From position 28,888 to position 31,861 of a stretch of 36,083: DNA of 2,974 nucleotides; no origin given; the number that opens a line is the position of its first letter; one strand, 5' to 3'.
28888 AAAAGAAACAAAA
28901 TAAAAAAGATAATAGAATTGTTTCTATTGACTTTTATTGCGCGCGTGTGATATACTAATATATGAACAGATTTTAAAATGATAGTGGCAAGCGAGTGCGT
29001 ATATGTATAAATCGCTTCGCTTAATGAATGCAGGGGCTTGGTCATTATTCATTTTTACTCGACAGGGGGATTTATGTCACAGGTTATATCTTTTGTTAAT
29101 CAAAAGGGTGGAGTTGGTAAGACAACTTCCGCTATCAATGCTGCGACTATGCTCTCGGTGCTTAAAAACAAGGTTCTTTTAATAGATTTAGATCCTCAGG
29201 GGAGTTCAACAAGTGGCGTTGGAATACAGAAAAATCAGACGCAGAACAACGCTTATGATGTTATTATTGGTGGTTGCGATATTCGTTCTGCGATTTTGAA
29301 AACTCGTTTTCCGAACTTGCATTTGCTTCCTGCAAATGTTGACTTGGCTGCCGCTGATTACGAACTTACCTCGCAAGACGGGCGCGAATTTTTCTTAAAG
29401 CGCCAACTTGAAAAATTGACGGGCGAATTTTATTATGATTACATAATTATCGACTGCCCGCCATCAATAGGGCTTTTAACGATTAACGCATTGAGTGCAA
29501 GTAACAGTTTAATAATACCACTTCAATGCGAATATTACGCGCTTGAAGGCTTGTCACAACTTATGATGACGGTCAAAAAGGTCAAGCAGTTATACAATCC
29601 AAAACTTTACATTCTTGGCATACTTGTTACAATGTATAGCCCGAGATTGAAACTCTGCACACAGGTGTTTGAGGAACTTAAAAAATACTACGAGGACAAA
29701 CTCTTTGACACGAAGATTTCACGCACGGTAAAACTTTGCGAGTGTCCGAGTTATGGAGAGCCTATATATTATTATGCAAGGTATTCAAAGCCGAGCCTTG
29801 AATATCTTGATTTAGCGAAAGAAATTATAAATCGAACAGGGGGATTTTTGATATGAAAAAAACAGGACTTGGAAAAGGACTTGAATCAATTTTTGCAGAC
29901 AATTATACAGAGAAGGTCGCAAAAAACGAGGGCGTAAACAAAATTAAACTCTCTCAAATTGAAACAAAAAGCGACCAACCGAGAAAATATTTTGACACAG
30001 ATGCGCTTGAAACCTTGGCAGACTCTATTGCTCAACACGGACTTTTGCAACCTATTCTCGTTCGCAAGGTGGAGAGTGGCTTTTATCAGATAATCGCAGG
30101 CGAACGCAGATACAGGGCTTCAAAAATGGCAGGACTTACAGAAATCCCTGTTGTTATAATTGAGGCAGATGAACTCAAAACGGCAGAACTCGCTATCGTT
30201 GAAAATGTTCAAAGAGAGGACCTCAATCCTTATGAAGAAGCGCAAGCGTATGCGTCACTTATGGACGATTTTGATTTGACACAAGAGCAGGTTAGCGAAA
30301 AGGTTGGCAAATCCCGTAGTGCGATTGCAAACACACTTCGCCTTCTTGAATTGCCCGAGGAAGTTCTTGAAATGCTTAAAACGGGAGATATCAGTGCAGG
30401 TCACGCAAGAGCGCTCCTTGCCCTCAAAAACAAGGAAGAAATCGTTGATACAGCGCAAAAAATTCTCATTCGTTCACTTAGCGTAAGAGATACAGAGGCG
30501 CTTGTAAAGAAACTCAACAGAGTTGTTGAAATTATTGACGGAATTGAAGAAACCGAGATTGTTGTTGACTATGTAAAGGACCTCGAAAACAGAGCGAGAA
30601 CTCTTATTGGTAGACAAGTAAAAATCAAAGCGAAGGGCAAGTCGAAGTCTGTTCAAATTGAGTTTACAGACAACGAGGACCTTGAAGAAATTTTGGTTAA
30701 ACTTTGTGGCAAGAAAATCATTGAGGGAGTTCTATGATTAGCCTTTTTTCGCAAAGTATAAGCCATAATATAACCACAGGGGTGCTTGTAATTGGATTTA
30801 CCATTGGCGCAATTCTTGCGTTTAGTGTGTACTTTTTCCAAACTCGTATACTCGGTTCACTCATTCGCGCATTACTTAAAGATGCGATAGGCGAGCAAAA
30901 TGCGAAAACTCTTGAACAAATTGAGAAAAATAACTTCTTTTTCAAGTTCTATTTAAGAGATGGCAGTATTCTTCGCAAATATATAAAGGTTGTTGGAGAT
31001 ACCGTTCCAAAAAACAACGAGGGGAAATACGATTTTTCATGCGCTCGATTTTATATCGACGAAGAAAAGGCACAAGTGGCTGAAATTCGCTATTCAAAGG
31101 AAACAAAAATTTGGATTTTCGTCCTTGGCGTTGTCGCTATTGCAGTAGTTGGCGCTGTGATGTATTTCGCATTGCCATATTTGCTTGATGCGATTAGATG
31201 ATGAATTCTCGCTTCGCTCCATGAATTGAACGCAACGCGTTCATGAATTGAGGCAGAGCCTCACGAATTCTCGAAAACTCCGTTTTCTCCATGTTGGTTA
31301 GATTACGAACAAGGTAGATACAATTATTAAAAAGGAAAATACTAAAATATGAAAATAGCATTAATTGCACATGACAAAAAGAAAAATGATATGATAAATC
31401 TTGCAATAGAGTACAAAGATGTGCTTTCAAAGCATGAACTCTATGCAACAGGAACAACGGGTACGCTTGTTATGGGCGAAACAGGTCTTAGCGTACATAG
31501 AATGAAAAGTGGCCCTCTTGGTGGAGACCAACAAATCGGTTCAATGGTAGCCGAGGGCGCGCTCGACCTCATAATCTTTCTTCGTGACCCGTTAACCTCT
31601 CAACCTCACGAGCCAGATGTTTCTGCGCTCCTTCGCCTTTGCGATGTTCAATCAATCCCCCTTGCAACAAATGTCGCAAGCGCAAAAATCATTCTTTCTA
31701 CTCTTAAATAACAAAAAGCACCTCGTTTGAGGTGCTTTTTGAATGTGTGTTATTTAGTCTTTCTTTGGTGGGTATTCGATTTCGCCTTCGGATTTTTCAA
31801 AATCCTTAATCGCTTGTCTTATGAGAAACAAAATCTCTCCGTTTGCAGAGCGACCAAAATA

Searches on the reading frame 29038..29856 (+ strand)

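Call 24: search_protein_families(library=ncbifam, proteins=[window:29038-29856:+])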
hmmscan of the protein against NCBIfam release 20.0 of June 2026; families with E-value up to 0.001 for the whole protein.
window:29038-29856:+ (272 aa): 21 families
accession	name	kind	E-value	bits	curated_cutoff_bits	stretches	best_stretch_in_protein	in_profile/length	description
TIGR03453.1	partition_RepA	equivalog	2.1e-30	105.8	348.45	1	14-231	104-338/387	plasmid partitioning protein RepA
NF041546.1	ParA_partition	equivalog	1.8e-27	96.2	180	2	16-67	1-52/203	ParA family partition ATPase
NF041283.1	PrgP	equivalog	3.8e-26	92.1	400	1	13-234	1-229/297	ParA superfamily DNA segregation protein PrgP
NF010443.0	PRK13869.1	subfamily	4.7e-21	75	446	1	13-227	120-351/405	plasmid-partitioning protein RepA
TIGR03371.1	cellulose_yhjQ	equivalog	5.1e-16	58.9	157.85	1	15-261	2-239/246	cellulose biosynthesis protein BcsQ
TIGR01969.1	minD_arch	subfamily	7.7e-16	58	201.75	1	16-265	2-232/251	cell division ATPase MinD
TIGR01968.1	minD_bact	equivalog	4.3e-14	52.5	212.9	1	15-171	2-150/261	septum site-determining protein MinD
NF010259.0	PRK13705.1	equivalog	2e-11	43.5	725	1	13-180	105-282/388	plasmid-partitioning protein SopA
TIGR01007.1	eps_fam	subfamily_domain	4e-10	39.6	108.05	1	15-153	18-147/204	polysaccharide biosynthesis tyrosine autokinase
TIGR03018.1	pepcterm_TyrKin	hypoth_equivalog_domain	1.6e-09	37.4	230.65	1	23-154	44-170/207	XrtA-associated tyrosine autokinase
NF047398.1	AAA_KGGVGR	domain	5.6e-08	33.3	90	1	15-52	3-40/190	KGGVGR-motif variant AAA ATPase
NF008079.0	PRK10818.1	equivalog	6.6e-08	32.2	508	1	13-165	1-146/270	septum site-determining protein MinD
NF041136.1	MrpORP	equivalog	1.6e-07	31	450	1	15-71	6-63/365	iron-sulfur cluster carrier protein MrpORP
TIGR00345.1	GET3_arsA_TRC40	subfamily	4.8e-06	26.3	135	1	19-56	1-38/299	TRC40/GET3/ArsA family transport-energizing ATPase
NF008568.0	PRK11519.1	equivalog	3.6e-05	22.1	1068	1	23-146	535-649/720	tyrosine-protein kinase Wzc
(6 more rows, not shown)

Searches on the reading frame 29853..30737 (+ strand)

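Call 24: search_protein_families(library=ncbifam, proteins=[window:29853-30737:+])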
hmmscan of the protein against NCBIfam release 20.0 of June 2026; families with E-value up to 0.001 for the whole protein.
window:29853-30737:+ (294 aa): 7 families
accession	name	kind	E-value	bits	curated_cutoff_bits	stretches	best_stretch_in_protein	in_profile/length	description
TIGR04285.1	nucleoid_noc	exception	5.2e-72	242.3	315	1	28-284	2-253/255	nucleoid occlusion protein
TIGR00180.1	parB_part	domain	1.1e-58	198.1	58.45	1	26-204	3-185/186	ParB/RepB/Spo0J family partition protein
TIGR03734.1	PRTRC_parB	hypoth_equivalog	1.2e-33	116.5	278.6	1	39-222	4-190/555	PRTRC system ParB family protein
NF010406.0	PRK13832.1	subfamily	9.7e-15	54.1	640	1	37-196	13-174/578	plasmid partitioning protein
TIGR03454.1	partition_RepB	equivalog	5e-14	52.4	201.5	1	17-275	53-304/325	plasmid partitioning protein RepB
NF010440.0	PRK13866.1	equivalog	7.7e-09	35.1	522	1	17-139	54-177/336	plasmid partitioning protein RepB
NF033589.0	staphy_B_SbnI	equivalog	7.4e-06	25.5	350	1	45-106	20-82/254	bifunctional transcriptional regulator/O-phospho-L-serine synthase SbnI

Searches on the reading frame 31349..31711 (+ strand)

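Call 13: search_protein_families(library=pfam, proteins=[window:31349-31711:+])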
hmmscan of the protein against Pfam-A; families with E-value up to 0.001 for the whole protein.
window:31349-31711:+ (120 aa): 1 family
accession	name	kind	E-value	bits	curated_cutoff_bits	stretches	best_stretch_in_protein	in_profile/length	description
PF02142.27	MGS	-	3.8e-17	62.6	24.1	1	15-107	2-94/94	MGS-like domain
